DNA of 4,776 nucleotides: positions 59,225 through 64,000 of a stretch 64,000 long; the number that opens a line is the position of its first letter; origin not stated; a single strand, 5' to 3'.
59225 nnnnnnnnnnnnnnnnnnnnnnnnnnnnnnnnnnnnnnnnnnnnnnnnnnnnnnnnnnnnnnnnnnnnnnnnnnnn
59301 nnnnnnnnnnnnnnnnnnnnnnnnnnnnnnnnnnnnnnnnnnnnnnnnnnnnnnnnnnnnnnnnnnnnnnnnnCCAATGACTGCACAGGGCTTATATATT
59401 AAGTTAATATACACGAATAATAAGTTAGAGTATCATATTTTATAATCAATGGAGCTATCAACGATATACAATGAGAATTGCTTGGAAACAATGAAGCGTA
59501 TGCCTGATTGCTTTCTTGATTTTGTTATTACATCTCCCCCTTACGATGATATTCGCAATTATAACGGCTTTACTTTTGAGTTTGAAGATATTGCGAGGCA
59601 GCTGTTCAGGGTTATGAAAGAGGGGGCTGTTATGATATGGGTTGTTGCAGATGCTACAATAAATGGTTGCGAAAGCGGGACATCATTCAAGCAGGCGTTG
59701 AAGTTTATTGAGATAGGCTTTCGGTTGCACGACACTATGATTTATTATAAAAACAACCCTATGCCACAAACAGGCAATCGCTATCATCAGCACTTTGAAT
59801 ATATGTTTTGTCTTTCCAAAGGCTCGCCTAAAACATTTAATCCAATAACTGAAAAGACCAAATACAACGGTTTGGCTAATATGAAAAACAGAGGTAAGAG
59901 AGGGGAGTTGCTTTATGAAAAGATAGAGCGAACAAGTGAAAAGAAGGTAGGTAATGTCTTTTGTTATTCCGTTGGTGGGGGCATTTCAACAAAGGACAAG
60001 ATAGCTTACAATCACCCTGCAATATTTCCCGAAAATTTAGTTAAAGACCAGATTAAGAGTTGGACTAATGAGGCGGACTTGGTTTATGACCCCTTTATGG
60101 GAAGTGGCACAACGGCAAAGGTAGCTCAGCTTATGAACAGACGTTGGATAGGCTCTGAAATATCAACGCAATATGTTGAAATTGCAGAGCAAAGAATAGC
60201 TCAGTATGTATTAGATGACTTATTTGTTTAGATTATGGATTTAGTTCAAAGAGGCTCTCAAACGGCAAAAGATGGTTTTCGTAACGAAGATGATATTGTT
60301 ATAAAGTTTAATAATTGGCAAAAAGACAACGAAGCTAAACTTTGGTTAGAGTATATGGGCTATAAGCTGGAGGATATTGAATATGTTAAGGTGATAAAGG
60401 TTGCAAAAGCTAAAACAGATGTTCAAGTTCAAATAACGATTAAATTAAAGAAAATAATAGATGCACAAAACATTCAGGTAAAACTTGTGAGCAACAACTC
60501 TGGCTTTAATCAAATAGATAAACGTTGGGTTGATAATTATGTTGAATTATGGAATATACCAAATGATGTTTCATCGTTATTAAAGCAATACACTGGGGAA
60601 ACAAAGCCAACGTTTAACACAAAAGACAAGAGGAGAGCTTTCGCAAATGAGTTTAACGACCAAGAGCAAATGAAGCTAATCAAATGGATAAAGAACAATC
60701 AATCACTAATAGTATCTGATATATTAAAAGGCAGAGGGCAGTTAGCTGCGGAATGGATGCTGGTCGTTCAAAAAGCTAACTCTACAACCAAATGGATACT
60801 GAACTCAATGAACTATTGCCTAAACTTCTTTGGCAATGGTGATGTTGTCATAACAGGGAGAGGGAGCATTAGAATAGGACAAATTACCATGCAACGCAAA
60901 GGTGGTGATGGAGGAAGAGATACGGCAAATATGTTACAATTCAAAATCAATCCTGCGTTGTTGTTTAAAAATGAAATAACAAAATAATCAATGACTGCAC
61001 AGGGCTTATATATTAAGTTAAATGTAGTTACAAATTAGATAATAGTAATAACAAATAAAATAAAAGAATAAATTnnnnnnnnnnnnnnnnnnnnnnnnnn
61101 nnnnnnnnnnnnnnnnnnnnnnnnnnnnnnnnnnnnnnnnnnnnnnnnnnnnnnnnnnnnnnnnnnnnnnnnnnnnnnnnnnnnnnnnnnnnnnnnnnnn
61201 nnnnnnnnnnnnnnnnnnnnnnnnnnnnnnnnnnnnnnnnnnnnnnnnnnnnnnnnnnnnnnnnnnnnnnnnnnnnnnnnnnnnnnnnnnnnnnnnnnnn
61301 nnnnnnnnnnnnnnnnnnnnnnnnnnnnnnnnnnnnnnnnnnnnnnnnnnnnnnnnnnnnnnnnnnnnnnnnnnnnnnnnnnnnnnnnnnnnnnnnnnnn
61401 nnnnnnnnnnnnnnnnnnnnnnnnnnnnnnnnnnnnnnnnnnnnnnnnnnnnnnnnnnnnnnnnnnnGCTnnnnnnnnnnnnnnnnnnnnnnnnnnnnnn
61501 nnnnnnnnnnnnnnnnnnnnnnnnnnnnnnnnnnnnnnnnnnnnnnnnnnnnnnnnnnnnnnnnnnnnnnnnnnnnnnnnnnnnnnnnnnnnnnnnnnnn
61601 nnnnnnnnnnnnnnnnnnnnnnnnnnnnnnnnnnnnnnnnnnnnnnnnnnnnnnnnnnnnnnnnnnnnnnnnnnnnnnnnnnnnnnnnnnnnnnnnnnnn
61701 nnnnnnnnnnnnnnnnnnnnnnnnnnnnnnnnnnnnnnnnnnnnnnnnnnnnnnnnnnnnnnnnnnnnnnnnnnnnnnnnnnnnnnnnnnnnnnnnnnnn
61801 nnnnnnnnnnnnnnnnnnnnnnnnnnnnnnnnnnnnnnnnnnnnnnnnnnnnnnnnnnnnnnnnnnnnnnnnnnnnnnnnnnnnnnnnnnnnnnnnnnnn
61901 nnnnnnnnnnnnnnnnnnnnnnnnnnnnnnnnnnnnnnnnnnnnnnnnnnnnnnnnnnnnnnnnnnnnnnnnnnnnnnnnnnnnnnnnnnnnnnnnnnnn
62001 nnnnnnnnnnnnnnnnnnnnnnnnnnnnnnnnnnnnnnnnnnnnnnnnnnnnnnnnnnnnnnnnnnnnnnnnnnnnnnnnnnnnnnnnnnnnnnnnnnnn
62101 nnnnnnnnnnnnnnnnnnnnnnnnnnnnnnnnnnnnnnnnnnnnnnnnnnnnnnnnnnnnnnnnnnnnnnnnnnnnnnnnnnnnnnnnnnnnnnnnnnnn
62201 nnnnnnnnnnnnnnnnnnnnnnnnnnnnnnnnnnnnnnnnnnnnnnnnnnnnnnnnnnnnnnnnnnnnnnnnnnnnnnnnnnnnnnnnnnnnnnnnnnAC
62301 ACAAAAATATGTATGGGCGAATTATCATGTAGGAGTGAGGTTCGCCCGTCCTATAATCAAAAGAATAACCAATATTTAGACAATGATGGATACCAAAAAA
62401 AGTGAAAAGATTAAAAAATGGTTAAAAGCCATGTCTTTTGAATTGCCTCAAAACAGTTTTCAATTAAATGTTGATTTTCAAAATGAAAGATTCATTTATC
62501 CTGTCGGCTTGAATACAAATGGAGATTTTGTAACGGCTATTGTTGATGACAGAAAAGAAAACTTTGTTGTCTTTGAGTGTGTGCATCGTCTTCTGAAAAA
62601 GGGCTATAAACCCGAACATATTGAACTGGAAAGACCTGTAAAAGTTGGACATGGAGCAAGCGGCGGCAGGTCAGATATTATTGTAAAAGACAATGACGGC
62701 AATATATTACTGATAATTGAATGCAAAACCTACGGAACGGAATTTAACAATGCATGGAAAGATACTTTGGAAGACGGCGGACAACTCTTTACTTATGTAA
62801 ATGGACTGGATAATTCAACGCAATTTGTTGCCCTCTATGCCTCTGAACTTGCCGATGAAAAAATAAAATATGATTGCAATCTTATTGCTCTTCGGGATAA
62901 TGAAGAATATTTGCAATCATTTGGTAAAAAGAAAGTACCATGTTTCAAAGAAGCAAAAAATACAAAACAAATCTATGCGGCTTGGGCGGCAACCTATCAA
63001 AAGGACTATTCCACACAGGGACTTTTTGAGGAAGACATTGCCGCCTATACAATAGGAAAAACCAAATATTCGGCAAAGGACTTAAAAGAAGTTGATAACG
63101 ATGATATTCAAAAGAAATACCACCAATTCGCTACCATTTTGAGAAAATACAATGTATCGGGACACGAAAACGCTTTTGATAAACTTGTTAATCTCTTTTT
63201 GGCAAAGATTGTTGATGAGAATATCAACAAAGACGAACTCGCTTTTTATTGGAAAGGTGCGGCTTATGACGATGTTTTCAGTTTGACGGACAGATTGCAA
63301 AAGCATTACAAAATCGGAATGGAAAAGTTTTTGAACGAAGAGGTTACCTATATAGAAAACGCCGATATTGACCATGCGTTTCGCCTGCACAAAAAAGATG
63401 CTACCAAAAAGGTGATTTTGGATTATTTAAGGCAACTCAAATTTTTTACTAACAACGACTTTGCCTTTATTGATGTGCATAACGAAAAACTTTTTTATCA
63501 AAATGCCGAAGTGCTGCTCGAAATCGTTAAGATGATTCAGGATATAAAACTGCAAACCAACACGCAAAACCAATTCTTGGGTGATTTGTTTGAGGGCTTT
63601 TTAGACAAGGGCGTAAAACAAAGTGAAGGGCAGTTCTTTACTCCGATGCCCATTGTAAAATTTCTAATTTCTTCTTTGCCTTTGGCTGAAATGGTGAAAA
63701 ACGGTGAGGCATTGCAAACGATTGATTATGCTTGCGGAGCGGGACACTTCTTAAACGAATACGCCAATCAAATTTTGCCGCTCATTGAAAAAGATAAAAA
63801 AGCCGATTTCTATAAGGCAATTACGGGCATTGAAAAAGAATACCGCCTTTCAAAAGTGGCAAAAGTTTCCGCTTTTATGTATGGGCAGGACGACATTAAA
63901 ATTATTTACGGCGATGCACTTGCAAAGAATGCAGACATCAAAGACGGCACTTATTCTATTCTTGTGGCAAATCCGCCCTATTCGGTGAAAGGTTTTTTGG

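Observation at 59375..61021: Compact type II R-M cassette bounded by a perfect 33-bp direct repeat, inserted between atoD and kal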

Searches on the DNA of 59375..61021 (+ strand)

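Call 52: search_dna_similar(query=window:59375-61021:+, collection=plasmids, mode=distant, max_rows=10)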
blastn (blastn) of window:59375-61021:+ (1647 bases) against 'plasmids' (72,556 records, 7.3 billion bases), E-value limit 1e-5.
Records with a match: 3; places in all: 3; records where one place covers at least 80% of the query: 0.
Best place of each record, by identity: 60-80% 3.
By first word of the organism name: Spiroplasma 2; Bacillus 1.
By predicted mobility (MOB-suite, as given by PLSDB): non-mobilizable 3.
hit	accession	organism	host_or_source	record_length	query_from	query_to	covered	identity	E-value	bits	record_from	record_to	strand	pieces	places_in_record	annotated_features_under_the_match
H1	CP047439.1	Spiroplasma citri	Neoaliturus tenellus,cell culture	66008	864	1196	20%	68.0%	5e-20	108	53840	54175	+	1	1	type II restriction endonuclease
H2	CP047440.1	Spiroplasma citri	Neoaliturus tenellus,cell culture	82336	864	1196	20%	68.0%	5e-19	104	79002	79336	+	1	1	none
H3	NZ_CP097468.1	Bacillus velezensis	-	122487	612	758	9%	73.6%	2e-12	82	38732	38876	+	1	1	site-specific DNA-methyltransferase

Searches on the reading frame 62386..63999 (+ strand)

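Call 59: search_protein_families(library=pfam, proteins=[window:62386-63999:+], max_evalue=0.0001)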
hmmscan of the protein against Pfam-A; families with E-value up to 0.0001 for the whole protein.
window:62386-63999:+ (538 aa): 2 families
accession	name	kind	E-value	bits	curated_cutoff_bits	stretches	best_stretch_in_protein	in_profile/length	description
PF02384.22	N6_Mtase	-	9.9e-15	55.1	20.4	1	395-535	3-138/311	N-6 DNA Methylase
PF13588.12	HSDR_N_2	-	1.3e-07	32.1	25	1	65-127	9-70/110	Type I restriction enzyme R protein N terminus (HSDR_N)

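Call 75: search_protein_families(library=ncbifam, proteins=[window:62386-63999:+], max_evalue=0.00001)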
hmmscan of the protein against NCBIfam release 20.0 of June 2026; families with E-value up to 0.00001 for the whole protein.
window:62386-63999:+ (538 aa): 1 family
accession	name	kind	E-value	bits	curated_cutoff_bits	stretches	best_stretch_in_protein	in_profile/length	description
NF047738.1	antiphage_MADS2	equivalog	6.1e-10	38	720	1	227-474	163-364/654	methylation-associated defense system DNA methyltransferase MAD2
